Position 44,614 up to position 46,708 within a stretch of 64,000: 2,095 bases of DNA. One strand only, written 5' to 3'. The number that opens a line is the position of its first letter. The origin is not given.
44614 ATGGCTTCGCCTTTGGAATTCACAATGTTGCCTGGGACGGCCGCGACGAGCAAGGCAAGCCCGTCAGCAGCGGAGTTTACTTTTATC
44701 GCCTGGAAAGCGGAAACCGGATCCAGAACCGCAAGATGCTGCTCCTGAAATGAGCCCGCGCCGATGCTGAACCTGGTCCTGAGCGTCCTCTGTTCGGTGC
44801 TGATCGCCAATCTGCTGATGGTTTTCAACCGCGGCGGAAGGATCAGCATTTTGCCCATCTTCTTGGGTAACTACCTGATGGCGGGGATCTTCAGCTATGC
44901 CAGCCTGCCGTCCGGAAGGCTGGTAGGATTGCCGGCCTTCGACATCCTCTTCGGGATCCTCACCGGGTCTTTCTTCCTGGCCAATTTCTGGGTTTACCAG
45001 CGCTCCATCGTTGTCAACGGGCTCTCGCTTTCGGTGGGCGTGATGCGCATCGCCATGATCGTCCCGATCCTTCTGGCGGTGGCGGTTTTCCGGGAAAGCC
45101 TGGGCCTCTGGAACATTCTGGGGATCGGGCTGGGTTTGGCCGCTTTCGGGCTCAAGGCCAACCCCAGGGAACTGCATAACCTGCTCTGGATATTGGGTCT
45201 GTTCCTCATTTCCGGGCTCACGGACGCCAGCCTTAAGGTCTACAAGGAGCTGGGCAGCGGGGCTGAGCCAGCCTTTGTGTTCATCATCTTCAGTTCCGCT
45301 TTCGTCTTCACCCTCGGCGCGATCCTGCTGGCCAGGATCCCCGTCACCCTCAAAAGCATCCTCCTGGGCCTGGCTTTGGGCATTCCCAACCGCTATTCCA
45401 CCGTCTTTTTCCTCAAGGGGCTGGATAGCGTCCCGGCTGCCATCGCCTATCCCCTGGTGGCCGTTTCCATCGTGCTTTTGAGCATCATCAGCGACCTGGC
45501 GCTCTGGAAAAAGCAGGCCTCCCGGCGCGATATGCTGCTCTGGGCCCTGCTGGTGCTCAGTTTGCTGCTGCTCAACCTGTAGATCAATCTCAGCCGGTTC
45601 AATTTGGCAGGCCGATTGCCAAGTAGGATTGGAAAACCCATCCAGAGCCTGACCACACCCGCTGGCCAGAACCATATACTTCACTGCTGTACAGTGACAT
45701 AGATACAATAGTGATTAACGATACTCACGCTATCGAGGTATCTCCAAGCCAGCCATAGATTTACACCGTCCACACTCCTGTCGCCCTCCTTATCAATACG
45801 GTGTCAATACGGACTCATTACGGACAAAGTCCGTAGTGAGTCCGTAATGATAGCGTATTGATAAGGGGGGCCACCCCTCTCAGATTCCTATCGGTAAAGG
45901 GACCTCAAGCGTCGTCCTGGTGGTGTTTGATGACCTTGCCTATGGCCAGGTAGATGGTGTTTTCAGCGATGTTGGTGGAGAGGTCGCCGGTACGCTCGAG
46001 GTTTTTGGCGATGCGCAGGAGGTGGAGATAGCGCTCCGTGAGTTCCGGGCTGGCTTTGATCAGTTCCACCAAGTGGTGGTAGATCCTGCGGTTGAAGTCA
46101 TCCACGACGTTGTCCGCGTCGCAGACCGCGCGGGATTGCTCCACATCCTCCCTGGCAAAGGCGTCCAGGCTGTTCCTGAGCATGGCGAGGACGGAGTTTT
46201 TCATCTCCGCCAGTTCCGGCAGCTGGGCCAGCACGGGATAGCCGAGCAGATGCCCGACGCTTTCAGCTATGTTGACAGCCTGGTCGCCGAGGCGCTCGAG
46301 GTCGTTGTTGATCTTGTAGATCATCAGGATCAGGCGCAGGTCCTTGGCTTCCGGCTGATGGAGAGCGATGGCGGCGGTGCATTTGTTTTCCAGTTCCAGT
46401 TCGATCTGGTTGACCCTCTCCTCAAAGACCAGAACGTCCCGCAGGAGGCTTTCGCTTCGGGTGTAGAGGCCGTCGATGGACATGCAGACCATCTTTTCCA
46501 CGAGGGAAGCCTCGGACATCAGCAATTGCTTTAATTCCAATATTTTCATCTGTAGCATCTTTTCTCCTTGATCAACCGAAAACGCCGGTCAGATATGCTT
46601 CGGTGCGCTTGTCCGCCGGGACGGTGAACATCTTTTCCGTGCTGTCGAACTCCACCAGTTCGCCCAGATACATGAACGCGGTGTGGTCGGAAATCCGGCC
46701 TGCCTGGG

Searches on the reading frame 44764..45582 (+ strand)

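Call 14: search_protein_families(library=pfam, proteins=[window:44764-45582:+])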
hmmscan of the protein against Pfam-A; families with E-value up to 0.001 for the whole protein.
window:44764-45582:+ (272 aa): 1 family
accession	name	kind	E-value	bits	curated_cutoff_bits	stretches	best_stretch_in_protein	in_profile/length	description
PF00892.27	EamA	-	2.3e-05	25.2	28.2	1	140-271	4-134/135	EamA-like transporter family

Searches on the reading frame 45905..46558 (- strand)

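Call 14: search_protein_families(library=pfam, proteins=[window:45905-46558:-])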
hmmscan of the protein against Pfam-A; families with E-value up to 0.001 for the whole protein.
window:45905-46558:- (217 aa): 1 family
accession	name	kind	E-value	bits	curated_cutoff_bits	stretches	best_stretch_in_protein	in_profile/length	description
PF01895.24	PhoU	-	1.2e-40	138.2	23.5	2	17-101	5-89/89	PhoU domain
